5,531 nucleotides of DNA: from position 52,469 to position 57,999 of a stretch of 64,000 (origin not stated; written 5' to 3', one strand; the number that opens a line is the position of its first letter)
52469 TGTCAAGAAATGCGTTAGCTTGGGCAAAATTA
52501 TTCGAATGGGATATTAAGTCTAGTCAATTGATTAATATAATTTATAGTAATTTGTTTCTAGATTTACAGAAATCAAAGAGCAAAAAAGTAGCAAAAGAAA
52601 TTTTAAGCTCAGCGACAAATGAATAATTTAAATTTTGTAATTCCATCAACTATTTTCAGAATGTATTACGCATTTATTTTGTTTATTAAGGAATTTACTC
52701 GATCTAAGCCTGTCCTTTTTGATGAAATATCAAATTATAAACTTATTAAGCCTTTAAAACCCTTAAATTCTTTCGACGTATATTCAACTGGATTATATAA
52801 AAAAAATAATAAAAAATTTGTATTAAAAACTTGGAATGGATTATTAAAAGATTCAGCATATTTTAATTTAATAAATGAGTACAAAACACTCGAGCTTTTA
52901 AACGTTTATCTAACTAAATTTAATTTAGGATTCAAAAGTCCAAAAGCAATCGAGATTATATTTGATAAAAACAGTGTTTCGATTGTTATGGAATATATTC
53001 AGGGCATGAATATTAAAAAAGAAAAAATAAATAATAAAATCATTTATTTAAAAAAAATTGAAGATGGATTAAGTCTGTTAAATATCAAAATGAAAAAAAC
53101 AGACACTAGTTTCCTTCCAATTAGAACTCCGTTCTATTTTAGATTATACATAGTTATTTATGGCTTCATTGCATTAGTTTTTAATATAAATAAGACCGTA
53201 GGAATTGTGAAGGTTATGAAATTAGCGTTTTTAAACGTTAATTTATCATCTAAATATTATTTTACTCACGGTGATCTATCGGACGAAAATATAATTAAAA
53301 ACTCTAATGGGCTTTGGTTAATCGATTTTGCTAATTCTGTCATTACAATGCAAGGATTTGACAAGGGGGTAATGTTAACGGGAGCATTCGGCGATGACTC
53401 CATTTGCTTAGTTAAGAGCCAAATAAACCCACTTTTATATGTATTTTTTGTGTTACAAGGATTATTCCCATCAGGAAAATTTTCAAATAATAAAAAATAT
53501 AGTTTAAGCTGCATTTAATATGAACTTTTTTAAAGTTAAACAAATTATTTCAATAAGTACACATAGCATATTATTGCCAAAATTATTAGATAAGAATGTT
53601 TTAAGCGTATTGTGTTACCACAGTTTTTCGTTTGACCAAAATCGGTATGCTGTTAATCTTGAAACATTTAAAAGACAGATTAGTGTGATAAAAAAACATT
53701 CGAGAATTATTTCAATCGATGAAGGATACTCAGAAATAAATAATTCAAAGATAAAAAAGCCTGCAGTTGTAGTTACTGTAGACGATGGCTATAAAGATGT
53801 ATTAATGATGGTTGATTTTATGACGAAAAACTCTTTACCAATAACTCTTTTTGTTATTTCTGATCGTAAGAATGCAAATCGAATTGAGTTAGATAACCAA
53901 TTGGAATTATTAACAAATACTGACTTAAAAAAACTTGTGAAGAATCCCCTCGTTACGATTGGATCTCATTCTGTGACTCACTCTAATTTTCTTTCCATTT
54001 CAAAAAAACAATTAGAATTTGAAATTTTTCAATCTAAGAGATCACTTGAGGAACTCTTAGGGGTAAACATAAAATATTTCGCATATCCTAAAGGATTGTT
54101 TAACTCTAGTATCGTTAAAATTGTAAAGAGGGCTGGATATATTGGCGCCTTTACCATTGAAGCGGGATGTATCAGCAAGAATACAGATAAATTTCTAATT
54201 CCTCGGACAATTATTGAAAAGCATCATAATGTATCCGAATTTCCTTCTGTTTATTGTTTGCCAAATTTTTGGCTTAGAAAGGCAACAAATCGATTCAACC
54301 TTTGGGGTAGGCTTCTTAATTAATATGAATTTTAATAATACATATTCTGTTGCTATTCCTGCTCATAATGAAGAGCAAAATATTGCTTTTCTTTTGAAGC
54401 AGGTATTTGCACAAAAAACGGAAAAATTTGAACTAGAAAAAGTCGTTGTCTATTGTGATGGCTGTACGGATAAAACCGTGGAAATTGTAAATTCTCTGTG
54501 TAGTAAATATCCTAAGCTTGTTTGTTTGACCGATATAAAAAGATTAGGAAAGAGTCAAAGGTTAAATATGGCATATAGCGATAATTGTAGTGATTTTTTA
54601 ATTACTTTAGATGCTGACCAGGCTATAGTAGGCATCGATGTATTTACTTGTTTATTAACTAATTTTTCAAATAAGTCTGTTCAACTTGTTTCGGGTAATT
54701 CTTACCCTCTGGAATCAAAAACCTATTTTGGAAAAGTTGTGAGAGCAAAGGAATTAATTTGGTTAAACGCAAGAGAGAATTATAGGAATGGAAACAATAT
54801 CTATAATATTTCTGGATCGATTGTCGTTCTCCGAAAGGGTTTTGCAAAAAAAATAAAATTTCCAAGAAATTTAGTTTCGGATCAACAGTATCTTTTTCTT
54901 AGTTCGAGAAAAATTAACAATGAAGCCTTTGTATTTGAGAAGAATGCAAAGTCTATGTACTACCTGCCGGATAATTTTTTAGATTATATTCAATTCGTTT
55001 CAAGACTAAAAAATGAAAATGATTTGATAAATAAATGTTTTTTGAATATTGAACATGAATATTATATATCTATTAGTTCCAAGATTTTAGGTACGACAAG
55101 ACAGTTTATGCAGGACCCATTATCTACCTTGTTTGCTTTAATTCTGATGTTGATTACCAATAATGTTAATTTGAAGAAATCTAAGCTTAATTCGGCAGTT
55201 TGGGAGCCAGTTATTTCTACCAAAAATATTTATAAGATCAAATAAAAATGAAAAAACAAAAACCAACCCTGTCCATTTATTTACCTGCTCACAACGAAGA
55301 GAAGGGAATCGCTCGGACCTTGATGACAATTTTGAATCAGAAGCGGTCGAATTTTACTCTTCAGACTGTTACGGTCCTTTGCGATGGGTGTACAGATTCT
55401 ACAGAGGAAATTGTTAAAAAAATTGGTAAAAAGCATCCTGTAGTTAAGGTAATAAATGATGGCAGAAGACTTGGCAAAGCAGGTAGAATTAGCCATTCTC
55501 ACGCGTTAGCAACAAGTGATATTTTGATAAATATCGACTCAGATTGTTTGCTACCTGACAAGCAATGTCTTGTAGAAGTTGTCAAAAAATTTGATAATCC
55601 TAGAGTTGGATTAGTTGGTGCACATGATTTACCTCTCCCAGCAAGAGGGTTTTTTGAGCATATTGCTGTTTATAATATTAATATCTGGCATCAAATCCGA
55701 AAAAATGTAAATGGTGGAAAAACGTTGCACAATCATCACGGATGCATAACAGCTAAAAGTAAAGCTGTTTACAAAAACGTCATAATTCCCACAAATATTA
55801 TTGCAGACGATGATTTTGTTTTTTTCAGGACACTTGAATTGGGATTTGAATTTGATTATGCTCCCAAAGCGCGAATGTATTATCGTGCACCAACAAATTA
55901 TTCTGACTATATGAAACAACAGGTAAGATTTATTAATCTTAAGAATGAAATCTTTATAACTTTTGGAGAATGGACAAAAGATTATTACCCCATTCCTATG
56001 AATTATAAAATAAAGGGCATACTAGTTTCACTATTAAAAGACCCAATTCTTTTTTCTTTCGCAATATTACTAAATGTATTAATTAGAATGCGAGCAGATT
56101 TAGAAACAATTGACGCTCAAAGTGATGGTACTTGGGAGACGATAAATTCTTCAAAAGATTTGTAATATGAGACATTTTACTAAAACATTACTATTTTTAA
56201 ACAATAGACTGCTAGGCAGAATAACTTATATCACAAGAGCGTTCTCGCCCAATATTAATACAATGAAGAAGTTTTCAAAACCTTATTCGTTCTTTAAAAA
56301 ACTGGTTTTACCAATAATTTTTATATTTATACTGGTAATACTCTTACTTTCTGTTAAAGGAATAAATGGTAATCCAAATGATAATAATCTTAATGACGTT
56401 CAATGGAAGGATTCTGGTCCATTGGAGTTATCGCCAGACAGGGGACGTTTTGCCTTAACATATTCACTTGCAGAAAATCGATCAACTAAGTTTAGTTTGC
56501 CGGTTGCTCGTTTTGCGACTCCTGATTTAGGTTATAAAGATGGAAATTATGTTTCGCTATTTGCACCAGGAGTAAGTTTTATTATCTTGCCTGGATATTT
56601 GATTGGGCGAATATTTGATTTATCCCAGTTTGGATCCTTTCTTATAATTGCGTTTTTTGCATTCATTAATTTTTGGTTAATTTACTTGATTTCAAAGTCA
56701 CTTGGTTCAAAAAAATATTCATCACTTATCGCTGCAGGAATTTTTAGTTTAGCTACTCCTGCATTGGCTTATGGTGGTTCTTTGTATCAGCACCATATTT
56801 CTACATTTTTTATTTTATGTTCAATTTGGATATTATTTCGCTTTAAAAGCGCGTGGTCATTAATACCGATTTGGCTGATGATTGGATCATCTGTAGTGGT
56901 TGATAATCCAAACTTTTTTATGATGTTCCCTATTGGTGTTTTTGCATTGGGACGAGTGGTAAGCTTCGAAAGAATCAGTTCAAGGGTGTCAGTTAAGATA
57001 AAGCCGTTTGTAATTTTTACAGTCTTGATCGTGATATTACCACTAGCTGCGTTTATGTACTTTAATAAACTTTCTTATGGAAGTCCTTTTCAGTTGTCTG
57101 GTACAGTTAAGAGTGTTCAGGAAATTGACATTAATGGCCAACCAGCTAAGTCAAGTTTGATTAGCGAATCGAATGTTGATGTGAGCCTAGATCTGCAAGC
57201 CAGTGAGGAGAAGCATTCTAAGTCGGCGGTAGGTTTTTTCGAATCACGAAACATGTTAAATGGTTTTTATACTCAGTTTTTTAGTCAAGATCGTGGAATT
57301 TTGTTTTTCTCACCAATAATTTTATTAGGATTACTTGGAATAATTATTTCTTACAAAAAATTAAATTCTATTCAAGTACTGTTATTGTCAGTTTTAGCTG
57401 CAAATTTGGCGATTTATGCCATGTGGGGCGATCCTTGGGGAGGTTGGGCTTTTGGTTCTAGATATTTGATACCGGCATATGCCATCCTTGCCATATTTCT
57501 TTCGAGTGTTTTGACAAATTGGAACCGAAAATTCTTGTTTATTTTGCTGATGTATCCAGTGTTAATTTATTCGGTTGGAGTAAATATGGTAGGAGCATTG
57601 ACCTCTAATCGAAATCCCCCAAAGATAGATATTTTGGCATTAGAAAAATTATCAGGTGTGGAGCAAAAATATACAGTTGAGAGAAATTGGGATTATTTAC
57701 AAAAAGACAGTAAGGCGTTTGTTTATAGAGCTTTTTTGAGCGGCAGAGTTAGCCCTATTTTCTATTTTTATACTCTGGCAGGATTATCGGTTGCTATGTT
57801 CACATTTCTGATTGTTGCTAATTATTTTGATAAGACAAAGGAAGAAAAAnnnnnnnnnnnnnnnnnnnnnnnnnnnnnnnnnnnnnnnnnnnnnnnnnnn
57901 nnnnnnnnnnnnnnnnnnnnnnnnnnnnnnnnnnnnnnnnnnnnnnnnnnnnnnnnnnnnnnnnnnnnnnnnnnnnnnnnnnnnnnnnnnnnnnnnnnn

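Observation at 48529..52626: Single 1365-aa polypeptide fusing a processive GT2 synthase (QxxRW), a Wzx/MOP-flippase-like 12-TM module and a GT4 transferase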

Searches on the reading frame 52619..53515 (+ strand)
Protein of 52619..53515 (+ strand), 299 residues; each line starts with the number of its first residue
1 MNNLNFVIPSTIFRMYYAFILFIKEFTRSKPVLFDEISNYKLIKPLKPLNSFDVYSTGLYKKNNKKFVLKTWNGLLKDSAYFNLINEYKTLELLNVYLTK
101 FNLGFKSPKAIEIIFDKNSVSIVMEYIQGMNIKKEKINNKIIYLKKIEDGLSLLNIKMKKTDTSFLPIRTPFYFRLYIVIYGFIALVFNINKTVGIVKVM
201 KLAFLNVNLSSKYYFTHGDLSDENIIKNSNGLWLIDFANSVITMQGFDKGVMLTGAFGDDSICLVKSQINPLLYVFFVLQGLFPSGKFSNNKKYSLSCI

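Call 9: search_protein_families(library=pfam, proteins=[window:52619-53515:+], max_evalue=0.001)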
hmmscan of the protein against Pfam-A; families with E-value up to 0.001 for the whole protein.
window:52619-53515:+ (299 aa): 2 families
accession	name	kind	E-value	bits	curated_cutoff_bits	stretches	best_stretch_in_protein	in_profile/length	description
PF01633.27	Choline_kinase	-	3.1e-05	23.9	29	1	201-253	150-204/300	Choline/ethanolamine kinase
PF01163.29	RIO1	-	6.6e-05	23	22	0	213-243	124-154/187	RIO domain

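Call 40: search_protein_families(library=ncbifam, proteins=[window:52619-53515:+], max_evalue=0.01)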
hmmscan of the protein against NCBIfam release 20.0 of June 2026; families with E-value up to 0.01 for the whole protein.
window:52619-53515:+ (299 aa): 5 families
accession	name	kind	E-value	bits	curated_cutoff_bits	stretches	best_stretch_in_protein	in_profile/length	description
TIGR03724.2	arch_bud32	equivalog_domain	7.1e-06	25.6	125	1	214-251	105-142/193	KEOPS complex kinase/ATPase Bud32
NF011460.0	PRK14879.1-1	equivalog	3.1e-05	23.2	199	0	85-163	53-130/232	Kae1-associated kinase Bud32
NF011462.0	PRK14879.1-3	equivalog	5.4e-05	23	174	0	216-251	104-139/192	Kae1-associated kinase Bud32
TIGR02172.1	Fb_sc_TIGR02172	paralog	0.0014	18.4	228.2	0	98-252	47-192/226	TIGR02172 family protein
NF011461.0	PRK14879.1-2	equivalog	0.0097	15.7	372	0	80-134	40-92/225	Kae1-associated kinase Bud32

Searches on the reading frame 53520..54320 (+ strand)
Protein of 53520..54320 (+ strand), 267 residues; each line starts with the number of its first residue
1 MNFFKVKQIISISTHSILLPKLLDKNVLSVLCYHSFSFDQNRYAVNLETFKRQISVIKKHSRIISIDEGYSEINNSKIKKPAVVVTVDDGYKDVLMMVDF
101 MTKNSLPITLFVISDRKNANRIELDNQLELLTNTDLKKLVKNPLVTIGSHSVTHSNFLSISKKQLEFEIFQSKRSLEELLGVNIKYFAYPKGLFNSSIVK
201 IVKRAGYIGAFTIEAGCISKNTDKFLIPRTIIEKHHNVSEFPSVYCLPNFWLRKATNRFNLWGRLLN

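Call 9: search_protein_families(library=pfam, proteins=[window:53520-54320:+], max_evalue=0.001)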
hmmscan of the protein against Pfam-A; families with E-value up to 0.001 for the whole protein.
window:53520-54320:+ (267 aa): 1 family
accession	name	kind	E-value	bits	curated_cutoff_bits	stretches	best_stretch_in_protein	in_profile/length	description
PF01522.26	Polysacc_deac_1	-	1.9e-21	76.8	23.1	1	79-207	5-121/124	Polysaccharide deacetylase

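Call 49: search_protein_families(library=ncbifam, proteins=[window:53520-54320:+], max_evalue=0.00001)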
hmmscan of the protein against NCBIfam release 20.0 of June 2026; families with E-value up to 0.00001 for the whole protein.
window:53520-54320:+ (267 aa): 7 families
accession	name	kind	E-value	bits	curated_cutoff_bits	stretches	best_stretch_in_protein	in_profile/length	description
TIGR03933.1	PIA_icaB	equivalog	5e-15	55.7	248.35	1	26-234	15-231/245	intercellular adhesin biosynthesis polysaccharide N-deacetylase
TIGR03938.2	deacetyl_PgaB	equivalog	1.5e-11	43.3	321.9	0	28-152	3-143/621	poly-beta-1,6-N-acetyl-D-glucosamine N-deacetylase PgaB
TIGR02764.1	spore_ybaN_pdaB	equivalog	4.8e-11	42.8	237.4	1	84-207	9-121/191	polysaccharide deacetylase family sporulation protein PdaB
TIGR02873.1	spore_ylxY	hypoth_equivalog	7.2e-08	32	391.5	1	132-204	125-197/268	probable sporulation protein, polysaccharide deacetylase family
NF011177.0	PRK14582.1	equivalog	8.9e-08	30.8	923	0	173-242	234-302/671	poly-beta-1,6-N-acetyl-D-glucosamine N-deacetylase PgaB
TIGR02884.1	spore_pdaA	equivalog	9.5e-08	32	298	1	78-211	34-157/224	delta-lactam-biosynthetic de-N-acetylase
NF011176.0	PRK14581.1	equivalog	5e-06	24.9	1091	0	179-241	240-301/673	poly-beta-1,6-N-acetyl-D-glucosamine N-deacetylase PgaB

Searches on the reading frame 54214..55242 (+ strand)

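Call 9: search_protein_families(library=pfam, proteins=[window:54214-55242:+], max_evalue=0.001)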
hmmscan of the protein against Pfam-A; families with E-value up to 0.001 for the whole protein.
window:54214-55242:+ (343 aa): 2 families
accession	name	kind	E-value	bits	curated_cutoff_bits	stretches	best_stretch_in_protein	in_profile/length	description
PF00535.33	Glycos_transf_2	-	3.8e-15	56.7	23.3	1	45-212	1-165/168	Glycosyl transferase family 2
PF13641.12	Glyco_tranf_2_3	-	2.9e-07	31.2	27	1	44-213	3-173/230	Glycosyltransferase like family 2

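Call 49: search_protein_families(library=ncbifam, proteins=[window:54319-55242:+], max_evalue=0.00001)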
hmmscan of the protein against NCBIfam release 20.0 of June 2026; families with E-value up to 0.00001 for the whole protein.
window:54319-55242:+ (308 aa): 3 families
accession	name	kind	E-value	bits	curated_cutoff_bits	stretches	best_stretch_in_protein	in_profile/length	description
TIGR03937.1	PgaC_IcaA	equivalog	1.6e-15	57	422.3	1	7-179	45-215/407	poly-beta-1,6-N-acetyl-D-glucosamine synthase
NF007482.0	PRK10073.1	equivalog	9e-08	31.5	423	1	3-127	2-121/334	glycosyltransferase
TIGR04283.1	glyco_like_mftF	equivalog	8e-07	28.9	182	1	10-116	2-97/221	TIGR04283 family arsenosugar biosynthesis glycosyltransferase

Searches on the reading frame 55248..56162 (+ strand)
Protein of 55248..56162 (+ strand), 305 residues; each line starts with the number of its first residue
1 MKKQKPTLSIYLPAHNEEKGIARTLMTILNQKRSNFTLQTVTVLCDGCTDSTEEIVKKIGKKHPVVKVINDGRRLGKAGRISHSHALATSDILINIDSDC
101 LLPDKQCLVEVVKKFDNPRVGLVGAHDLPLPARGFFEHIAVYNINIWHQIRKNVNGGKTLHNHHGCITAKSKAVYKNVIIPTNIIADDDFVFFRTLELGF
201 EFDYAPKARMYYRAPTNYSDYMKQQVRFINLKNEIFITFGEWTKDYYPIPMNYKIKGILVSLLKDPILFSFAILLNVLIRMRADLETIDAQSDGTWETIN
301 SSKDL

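Call 9: search_protein_families(library=pfam, proteins=[window:55248-56162:+], max_evalue=0.001)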
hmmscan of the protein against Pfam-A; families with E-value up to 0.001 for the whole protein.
window:55248-56162:+ (305 aa): 3 families
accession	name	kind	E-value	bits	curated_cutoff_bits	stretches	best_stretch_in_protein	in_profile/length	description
PF00535.33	Glycos_transf_2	-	2.3e-21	76.9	23.3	1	9-174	1-164/168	Glycosyl transferase family 2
PF13641.12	Glyco_tranf_2_3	-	5.2e-15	56.5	27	1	6-227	1-226/230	Glycosyltransferase like family 2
PF13632.12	Glyco_trans_2_3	-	3.4e-11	43.8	27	1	94-246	3-148/198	Glycosyl transferase family group 2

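Call 49: search_protein_families(library=ncbifam, proteins=[window:55248-56162:+], max_evalue=0.00001)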
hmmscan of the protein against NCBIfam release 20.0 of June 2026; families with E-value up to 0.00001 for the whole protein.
window:55248-56162:+ (305 aa): 9 families
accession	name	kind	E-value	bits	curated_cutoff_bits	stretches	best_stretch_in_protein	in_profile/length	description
TIGR03937.1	PgaC_IcaA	equivalog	3e-18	66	422.3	1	3-238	42-276/407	poly-beta-1,6-N-acetyl-D-glucosamine synthase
TIGR03965.1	mycofact_glyco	equivalog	9.9e-12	44.4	280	1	4-130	72-194/467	mycofactocin biosynthesis glycosyltransferase MftF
NF010496.0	PRK13915.1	equivalog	8.6e-10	38.2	262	1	2-124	27-152/307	glucosyl-3-phosphoglycerate synthase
TIGR03472.1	HpnI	equivalog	9.6e-10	37.8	310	1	3-167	38-201/373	bacteriohopanetetrol glucosamine biosynthesis glycosyltransferase HpnI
NF047588.1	GlcsyltransPgfSStrep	equivalog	7.9e-08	31.9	500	1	8-115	3-110/308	glycosyltransferase PgfS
TIGR04283.1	glyco_like_mftF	equivalog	4.2e-07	29.8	182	1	8-156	1-137/221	TIGR04283 family arsenosugar biosynthesis glycosyltransferase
NF041865.1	EpsU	equivalog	3e-06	26.5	700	1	6-90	39-119/394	exopolysaccharide biosynthesis GT2 family glycosyltransferase EpsU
NF007482.0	PRK10073.1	equivalog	5.2e-06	25.7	423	1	1-71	1-68/334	glycosyltransferase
NF047683.1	TeichurnBiosyTuaG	equivalog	9.3e-06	25.5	400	0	1-99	1-96/252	teichuronic acid biosynthesis protein TuaG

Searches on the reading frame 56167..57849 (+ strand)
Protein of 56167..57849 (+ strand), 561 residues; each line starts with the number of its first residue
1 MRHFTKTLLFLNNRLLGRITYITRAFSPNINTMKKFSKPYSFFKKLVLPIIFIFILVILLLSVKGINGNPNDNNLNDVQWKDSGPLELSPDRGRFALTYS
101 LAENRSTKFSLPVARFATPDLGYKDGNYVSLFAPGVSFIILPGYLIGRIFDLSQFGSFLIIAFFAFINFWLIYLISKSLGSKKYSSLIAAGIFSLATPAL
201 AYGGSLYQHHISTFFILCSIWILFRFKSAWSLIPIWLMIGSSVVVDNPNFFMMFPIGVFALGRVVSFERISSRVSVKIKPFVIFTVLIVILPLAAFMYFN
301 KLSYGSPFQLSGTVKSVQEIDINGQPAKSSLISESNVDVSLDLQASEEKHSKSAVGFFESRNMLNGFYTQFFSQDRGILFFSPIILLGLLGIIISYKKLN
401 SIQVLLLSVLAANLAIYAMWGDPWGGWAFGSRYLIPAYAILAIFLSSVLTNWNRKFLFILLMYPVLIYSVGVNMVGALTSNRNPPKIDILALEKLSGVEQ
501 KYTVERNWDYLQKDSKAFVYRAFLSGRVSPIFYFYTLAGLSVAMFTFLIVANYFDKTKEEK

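Call 9: search_protein_families(library=pfam, proteins=[window:56167-57849:+], max_evalue=0.001)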
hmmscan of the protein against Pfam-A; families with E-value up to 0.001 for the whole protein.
window:56167-57849:+ (561 aa): 0 families

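Call 40: search_protein_families(library=ncbifam, proteins=[window:56167-57849:+], max_evalue=0.01)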
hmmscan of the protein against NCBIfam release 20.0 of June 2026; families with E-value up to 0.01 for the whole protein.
window:56167-57849:+ (561 aa): 1 family
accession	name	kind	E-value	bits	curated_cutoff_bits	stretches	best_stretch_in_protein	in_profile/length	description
NF047440.1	LA3751_2_3_fam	subfamily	4.6e-14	52.1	200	2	360-480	263-389/460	LA_3751/LA_3752 family putative glycosyltransferase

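Call 65: search_solved_structures(query=A7, max_evalue=10)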
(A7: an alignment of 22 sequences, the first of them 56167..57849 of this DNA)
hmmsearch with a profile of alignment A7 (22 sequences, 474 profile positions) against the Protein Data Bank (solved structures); distinct sequences matched with E-value up to 10: 0.
